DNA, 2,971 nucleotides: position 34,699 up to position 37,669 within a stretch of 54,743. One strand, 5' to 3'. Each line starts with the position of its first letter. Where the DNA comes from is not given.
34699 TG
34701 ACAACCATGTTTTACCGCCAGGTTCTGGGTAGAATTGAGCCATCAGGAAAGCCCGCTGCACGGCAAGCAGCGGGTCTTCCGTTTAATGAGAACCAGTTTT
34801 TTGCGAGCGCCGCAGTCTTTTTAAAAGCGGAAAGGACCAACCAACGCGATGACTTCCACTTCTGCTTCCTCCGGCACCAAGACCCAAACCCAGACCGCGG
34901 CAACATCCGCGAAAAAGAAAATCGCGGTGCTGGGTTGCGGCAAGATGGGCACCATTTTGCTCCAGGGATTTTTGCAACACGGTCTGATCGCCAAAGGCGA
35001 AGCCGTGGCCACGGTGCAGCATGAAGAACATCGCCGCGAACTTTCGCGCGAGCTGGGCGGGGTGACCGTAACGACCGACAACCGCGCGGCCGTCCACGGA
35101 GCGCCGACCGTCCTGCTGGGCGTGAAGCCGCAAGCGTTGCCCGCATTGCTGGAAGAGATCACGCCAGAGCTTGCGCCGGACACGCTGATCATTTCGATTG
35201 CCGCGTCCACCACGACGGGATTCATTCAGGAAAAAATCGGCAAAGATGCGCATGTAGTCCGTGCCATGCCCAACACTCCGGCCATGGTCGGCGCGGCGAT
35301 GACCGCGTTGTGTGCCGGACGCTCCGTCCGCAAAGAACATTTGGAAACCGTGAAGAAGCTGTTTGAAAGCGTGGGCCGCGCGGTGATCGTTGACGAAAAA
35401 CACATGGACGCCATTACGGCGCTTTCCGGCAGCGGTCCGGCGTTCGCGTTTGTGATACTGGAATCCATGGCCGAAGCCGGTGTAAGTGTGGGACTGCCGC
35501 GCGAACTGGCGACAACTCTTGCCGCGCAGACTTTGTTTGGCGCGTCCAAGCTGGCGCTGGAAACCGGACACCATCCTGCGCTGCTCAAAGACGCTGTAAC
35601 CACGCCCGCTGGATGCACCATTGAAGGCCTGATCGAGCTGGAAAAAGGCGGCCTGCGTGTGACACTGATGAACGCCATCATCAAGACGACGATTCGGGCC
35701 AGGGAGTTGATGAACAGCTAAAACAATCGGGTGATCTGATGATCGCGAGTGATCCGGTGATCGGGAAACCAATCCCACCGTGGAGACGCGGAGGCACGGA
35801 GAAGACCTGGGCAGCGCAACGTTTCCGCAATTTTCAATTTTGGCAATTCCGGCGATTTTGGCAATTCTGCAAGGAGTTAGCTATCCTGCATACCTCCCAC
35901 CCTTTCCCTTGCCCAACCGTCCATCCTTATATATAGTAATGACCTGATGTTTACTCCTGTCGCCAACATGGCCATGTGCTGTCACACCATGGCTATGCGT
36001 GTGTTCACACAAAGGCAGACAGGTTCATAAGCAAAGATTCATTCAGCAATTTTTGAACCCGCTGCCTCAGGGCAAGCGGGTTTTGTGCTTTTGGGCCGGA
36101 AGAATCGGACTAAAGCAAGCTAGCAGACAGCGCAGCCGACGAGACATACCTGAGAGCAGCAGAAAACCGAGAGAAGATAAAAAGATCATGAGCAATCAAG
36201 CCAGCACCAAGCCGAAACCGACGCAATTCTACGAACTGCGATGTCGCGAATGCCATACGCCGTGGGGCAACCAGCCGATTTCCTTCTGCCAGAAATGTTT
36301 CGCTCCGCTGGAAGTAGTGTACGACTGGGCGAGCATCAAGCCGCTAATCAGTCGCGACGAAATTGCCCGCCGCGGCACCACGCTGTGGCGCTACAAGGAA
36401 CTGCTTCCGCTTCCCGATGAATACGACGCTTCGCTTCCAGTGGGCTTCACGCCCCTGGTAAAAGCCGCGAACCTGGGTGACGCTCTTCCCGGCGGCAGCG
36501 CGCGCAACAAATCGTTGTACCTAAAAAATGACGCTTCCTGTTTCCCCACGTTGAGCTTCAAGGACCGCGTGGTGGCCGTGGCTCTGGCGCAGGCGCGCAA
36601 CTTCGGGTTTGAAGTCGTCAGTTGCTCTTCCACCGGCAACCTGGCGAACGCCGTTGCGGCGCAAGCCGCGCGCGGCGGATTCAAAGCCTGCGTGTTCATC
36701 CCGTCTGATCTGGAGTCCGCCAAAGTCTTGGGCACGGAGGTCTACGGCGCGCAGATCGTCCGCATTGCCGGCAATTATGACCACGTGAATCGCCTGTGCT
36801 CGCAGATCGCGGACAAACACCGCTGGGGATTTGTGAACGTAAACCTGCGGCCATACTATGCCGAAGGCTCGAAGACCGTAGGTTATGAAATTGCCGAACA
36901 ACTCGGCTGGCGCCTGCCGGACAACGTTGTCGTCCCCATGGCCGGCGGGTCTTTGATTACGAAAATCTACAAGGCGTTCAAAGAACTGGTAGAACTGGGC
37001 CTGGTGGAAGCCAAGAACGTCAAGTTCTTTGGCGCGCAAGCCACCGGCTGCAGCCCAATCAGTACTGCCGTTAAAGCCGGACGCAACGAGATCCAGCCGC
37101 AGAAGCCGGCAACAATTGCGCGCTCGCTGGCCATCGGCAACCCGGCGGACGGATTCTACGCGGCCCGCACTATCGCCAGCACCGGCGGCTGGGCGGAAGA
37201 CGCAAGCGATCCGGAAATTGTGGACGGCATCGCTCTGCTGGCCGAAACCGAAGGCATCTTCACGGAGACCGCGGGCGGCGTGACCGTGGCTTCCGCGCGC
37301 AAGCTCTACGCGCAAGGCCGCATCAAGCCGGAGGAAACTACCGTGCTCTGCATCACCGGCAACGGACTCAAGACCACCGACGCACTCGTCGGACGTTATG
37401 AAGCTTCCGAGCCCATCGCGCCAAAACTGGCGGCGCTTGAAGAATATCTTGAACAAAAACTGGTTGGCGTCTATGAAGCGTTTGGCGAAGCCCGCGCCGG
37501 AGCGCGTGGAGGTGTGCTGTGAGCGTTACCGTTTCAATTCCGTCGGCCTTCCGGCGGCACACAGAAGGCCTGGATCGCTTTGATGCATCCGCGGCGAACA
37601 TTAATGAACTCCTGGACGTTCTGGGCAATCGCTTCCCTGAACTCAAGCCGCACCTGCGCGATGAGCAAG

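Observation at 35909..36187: Met/Cys-rich leader peptide with terminator upstream of the ThrC-paralogue/sulfur-carrier operon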

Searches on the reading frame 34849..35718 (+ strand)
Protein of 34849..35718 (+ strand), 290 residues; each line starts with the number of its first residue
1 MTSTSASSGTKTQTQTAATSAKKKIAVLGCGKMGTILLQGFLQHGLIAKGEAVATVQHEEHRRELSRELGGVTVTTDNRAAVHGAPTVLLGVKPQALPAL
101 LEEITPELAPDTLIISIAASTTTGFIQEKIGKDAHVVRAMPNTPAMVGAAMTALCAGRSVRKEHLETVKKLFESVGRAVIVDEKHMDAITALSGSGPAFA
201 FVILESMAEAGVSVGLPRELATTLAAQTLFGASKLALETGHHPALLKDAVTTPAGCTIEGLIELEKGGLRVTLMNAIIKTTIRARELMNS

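Call 9: search_protein_families(library=ncbifam, proteins=[window:34849-35718:+])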
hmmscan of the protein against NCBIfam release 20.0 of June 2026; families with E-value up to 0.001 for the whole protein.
window:34849-35718:+ (290 aa): 9 families
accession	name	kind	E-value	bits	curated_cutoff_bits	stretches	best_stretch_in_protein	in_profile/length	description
TIGR00112.1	proC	equivalog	9.8e-83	277.8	196.75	1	25-287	1-263/263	pyrroline-5-carboxylate reductase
NF005813.0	PRK07679.1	exception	2.8e-55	187.7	404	1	22-288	3-269/279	pyrroline-5-carboxylate reductase ProI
NF008839.0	PRK11880.2-4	equivalog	4.5e-43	147.5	288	1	23-286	2-251/252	pyrroline-5-carboxylate reductase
NF005814.0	PRK07680.1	equivalog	3.3e-30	105.2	278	1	24-267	2-244/275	late competence protein ComER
NF005384.0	PRK06928.1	exception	1.2e-24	87.3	301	1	23-265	2-244/277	pyrroline-5-carboxylate reductase ProG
NF005063.0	PRK06476.1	equivalog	1.3e-17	64.3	254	1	24-283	2-252/258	pyrroline-5-carboxylate reductase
NF005694.0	PRK07502.1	equivalog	7e-08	32.1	409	1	22-144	6-125/310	prephenate/arogenate dehydrogenase family protein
NF000942.0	PRK00094.1-4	subfamily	7.1e-05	22.1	257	1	22-118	2-106/334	NAD(P)H-dependent glycerol-3-phosphate dehydrogenase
NF005089.0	PRK06522.1-4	subfamily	0.00063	19.2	223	0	24-117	2-100/326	2-dehydropantoate 2-reductase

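Call 10: search_protein_families(library=pfam, proteins=[window:34849-35718:+])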
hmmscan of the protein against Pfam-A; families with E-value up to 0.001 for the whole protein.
window:34849-35718:+ (290 aa): 4 families
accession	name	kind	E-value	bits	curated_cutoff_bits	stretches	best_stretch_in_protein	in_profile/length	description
PF14748.11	P5CR_dimer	-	9.2e-38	129.2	25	1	183-287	1-105/105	Pyrroline-5-carboxylate reductase dimerisation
PF03807.23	F420_oxidored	-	7e-17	62.2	21.6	1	24-119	1-93/94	NADP oxidoreductase coenzyme F420-dependent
PF03446.21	NAD_binding_2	-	1.8e-05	25.2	21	1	24-180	1-157/161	NAD binding domain of 6-phosphogluconate dehydrogenase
PF01210.29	NAD_Gly3P_dh_N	-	0.00027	21.4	23.1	1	24-118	1-103/158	NAD-dependent glycerol-3-phosphate dehydrogenase N-terminus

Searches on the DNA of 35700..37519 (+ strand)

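Call 4: search_rna_families(source=window, start=35700, end=36260, threshold=evalue, max_evalue=10, show_alignments=4)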
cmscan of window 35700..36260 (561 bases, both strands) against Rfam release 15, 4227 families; matches with E-value up to 10: 1.
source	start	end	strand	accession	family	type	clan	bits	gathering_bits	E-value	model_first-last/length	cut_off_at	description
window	36001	36080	+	RF01844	SmY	Gene; snRNA; splicing;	-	15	39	0.99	1-80/80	no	SmY spliceosomal RNA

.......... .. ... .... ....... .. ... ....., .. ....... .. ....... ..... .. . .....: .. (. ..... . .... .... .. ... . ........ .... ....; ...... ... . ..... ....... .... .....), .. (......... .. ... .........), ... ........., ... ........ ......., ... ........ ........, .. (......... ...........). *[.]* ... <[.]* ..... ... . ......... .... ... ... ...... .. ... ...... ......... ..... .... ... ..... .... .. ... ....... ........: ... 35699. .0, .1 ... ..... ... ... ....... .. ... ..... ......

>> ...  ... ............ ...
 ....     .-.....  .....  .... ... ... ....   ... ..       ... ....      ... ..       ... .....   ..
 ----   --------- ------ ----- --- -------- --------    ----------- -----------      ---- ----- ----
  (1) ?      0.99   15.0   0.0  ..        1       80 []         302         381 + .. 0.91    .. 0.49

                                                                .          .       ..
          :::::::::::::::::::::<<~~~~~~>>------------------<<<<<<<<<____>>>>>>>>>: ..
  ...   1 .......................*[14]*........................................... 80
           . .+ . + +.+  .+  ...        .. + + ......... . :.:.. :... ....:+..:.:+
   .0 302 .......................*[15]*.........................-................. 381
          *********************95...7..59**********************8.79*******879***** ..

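Call 16: search_rna_families(sources=[L057, L058, L059, L061, L063, L064, L065, L067, L068, L069, L070, L071, L073, L074, L076, L077, L079, L080, L021, L042], threshold=gathering)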
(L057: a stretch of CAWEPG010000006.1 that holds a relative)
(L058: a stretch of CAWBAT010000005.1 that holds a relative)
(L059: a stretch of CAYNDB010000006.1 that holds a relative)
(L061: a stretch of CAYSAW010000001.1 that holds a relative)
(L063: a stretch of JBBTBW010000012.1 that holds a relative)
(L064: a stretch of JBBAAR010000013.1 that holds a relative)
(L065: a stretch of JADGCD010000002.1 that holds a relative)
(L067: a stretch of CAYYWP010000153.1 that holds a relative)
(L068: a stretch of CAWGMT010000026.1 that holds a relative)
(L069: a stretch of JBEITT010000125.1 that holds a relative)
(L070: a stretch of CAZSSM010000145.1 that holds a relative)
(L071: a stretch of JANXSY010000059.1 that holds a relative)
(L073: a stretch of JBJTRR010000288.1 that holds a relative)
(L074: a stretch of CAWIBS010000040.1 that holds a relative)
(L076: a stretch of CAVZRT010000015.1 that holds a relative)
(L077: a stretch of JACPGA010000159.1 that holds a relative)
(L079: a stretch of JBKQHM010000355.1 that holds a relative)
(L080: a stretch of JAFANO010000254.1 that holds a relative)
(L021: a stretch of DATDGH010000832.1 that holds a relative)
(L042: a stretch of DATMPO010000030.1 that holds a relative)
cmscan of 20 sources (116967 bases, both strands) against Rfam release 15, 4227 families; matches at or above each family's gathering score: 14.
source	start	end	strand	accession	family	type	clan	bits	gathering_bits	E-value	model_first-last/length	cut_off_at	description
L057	2270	2373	+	RF00162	SAM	Cis-reg; riboswitch;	CL00012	101.3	44.4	3.8e-23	1-108/108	no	SAM riboswitch aptamer (S box leader)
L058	2268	2371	+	RF00162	SAM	Cis-reg; riboswitch;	CL00012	101.3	44.4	3.8e-23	1-108/108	no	SAM riboswitch aptamer (S box leader)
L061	2053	2348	+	RF00230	T-box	Cis-reg; leader;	-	97.1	93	7.9e-20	1-219/219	no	T-box leader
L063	2154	2267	+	RF00162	SAM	Cis-reg; riboswitch;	CL00012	90.5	44.4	5.3e-20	1-108/108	no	SAM riboswitch aptamer (S box leader)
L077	2273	2388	+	RF00162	SAM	Cis-reg; riboswitch;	CL00012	85.6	44.4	1.4e-18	1-108/108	no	SAM riboswitch aptamer (S box leader)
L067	1549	1664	+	RF00162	SAM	Cis-reg; riboswitch;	CL00012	84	44.4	4e-18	1-108/108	no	SAM riboswitch aptamer (S box leader)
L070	1937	2063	+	RF00162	SAM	Cis-reg; riboswitch;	CL00012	78.1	44.4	2e-16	1-108/108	no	SAM riboswitch aptamer (S box leader)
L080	2140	2281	+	RF00162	SAM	Cis-reg; riboswitch;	CL00012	77.7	44.4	2.7e-16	1-108/108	no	SAM riboswitch aptamer (S box leader)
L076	2189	2323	+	RF00162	SAM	Cis-reg; riboswitch;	CL00012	75.4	44.4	1.3e-15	1-108/108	no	SAM riboswitch aptamer (S box leader)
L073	1975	2108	+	RF00162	SAM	Cis-reg; riboswitch;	CL00012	70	44.4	4.9e-14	1-108/108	no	SAM riboswitch aptamer (S box leader)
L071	2136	2280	+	RF00162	SAM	Cis-reg; riboswitch;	CL00012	69.9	44.4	5e-14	1-108/108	no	SAM riboswitch aptamer (S box leader)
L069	2173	2304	+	RF00162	SAM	Cis-reg; riboswitch;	CL00012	68.9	44.4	1e-13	1-108/108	no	SAM riboswitch aptamer (S box leader)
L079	2041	2164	+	RF00162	SAM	Cis-reg; riboswitch;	CL00012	56.4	44.4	4.3e-10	1-108/108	no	SAM riboswitch aptamer (S box leader)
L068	2027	2139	+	RF00162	SAM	Cis-reg; riboswitch;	CL00012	53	44.4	4.1e-09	1-108/108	no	SAM riboswitch aptamer (S box leader)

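Call 50: search_rna_families(source=L061, start=1950, end=2520, threshold=gathering, show_alignments=1)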
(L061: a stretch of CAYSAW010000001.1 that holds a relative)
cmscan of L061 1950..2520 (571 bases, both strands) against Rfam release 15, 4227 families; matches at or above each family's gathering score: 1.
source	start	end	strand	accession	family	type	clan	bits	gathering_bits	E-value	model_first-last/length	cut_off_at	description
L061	2053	2348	+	RF00230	T-box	Cis-reg; leader;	-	97.1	93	3.9e-22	1-219/219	no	T-box leader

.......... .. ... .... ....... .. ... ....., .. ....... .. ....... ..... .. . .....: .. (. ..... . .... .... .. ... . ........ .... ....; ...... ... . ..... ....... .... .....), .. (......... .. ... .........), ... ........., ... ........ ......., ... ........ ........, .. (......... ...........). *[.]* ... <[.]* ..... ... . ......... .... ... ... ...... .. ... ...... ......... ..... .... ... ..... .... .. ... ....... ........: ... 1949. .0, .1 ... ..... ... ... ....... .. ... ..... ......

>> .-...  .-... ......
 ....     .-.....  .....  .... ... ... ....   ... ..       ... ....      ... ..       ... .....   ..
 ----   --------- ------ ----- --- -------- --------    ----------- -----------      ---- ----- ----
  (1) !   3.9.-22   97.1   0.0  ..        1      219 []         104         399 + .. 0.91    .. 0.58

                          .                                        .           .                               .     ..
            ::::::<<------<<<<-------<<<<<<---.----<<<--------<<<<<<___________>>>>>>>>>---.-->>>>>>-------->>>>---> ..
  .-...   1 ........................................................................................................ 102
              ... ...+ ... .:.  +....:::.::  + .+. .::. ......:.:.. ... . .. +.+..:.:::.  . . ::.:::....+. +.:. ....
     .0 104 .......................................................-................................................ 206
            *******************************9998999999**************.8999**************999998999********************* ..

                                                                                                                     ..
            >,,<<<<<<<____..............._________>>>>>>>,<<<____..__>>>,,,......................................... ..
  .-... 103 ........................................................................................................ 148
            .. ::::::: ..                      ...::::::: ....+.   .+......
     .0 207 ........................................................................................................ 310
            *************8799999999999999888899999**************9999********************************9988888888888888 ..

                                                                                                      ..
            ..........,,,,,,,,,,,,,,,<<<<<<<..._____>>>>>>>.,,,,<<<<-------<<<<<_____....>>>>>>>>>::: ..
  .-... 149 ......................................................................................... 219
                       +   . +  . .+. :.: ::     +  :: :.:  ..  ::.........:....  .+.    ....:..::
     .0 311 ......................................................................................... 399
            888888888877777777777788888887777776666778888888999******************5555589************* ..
